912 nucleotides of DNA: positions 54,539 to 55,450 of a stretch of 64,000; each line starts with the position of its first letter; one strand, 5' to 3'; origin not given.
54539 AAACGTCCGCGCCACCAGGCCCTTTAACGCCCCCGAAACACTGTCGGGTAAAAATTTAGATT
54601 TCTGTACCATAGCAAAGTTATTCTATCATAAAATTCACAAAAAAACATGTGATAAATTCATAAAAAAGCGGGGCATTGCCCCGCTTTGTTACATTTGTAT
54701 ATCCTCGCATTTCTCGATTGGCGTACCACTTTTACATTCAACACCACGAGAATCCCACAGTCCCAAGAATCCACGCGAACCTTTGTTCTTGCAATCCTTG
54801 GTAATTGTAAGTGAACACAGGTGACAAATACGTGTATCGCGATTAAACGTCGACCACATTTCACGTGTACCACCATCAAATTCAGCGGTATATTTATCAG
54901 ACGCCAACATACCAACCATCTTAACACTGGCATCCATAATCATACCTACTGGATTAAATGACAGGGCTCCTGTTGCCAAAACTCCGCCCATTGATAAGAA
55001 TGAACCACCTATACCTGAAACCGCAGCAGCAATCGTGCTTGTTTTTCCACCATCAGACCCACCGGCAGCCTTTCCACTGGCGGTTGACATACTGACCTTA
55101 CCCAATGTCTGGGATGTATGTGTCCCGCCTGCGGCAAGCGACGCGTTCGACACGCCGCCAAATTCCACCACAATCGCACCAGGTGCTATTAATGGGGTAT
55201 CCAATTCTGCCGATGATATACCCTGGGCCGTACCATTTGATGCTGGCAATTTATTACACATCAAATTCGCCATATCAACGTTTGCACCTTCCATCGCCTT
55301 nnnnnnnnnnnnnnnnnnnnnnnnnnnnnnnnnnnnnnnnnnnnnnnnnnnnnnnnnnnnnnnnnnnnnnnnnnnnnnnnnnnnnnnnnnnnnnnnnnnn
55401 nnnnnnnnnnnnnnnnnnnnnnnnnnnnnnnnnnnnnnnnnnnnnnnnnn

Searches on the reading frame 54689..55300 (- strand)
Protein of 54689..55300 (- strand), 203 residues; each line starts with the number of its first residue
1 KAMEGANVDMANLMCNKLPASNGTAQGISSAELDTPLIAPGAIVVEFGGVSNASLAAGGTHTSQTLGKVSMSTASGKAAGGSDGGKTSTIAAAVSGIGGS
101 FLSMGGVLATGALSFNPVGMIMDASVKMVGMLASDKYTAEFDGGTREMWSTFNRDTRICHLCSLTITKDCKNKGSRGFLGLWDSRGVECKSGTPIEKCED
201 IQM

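Call 60: search_protein_families(library=pfam, proteins=[window:54689-55300:-], max_evalue=0.1)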
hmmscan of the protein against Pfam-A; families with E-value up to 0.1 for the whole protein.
window:54689-55300:- (203 aa): 0 families
